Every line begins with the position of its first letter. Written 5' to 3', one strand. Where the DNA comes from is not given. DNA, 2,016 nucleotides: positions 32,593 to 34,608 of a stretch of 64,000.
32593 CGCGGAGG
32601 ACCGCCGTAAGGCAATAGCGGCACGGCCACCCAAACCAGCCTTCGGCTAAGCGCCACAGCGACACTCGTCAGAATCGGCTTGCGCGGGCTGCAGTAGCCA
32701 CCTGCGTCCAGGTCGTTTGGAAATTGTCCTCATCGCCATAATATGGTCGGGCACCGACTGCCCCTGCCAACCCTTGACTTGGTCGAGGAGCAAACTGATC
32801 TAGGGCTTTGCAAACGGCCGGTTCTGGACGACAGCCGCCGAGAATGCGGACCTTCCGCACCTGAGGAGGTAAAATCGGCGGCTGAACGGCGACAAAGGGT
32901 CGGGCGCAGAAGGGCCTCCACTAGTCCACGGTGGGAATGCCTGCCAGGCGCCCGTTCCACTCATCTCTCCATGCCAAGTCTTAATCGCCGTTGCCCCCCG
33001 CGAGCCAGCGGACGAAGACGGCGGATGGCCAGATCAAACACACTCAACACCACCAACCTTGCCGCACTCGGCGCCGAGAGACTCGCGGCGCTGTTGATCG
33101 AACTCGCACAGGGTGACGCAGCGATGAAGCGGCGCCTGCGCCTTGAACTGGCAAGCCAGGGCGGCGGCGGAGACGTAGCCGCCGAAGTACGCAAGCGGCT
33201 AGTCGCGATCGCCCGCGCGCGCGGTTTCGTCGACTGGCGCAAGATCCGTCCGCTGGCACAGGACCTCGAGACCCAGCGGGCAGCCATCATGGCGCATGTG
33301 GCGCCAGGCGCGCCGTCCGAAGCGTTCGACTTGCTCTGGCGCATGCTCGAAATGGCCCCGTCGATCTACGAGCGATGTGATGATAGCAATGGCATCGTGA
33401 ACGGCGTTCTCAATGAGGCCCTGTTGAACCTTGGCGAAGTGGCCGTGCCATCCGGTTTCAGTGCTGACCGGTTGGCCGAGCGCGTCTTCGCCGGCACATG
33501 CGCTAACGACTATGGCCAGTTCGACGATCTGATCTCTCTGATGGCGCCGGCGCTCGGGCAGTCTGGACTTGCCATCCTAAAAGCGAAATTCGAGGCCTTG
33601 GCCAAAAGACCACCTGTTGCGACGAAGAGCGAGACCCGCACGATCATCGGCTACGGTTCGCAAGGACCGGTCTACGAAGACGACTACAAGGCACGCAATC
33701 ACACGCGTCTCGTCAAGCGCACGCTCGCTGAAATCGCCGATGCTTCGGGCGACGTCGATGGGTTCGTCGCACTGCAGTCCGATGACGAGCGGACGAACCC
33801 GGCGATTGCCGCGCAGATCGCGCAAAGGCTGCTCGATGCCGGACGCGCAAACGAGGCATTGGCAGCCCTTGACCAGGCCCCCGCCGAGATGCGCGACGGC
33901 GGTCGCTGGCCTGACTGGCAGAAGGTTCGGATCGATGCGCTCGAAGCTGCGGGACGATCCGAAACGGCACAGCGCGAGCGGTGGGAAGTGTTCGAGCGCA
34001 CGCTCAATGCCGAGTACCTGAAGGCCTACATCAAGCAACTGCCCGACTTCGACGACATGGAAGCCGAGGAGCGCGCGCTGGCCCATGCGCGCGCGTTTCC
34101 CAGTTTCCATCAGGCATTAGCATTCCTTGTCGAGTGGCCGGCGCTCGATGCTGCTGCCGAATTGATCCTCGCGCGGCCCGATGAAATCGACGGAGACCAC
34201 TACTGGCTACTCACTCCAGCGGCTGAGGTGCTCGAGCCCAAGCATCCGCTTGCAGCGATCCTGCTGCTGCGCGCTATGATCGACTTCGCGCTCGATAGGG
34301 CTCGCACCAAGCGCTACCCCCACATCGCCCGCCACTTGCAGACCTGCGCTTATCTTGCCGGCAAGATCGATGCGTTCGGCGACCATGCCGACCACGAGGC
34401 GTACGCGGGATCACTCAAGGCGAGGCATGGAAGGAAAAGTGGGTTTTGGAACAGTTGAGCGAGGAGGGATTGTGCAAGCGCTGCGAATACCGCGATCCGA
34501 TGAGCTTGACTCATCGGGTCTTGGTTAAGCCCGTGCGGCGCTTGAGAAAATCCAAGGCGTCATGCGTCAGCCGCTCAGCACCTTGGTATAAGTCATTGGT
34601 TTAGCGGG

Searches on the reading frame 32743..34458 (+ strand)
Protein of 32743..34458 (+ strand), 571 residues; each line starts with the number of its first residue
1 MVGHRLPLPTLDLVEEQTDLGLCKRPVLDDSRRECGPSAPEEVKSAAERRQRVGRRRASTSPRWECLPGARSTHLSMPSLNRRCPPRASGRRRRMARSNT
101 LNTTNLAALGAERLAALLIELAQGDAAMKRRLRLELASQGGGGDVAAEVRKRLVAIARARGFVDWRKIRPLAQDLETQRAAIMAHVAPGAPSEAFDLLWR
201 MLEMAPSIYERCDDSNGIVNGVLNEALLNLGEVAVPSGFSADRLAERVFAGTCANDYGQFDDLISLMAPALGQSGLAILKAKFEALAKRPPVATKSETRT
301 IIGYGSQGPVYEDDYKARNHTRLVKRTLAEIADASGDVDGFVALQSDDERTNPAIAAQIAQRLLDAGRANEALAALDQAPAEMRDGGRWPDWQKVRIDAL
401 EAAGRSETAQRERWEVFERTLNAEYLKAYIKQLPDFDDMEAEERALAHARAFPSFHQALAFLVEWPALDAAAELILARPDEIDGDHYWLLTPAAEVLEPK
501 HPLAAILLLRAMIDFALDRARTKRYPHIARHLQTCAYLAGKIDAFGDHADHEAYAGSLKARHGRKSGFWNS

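Call 45: search_protein_families(library=pfam, proteins=[window:32743-34458:+], max_evalue=0.0001)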
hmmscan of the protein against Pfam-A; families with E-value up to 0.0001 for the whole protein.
window:32743-34458:+ (571 aa): 1 family
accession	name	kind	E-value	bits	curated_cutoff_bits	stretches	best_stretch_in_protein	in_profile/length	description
PF21810.3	DUF6880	-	7.3e-181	602.7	27.3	1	96-570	1-471/472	Family of unknown function (DUF6880)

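Call 82: search_protein_families(library=padloc, proteins=[window:32743-34458:+], max_evalue=0.001)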
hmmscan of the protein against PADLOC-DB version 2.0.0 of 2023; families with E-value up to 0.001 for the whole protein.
window:32743-34458:+ (571 aa): 0 families
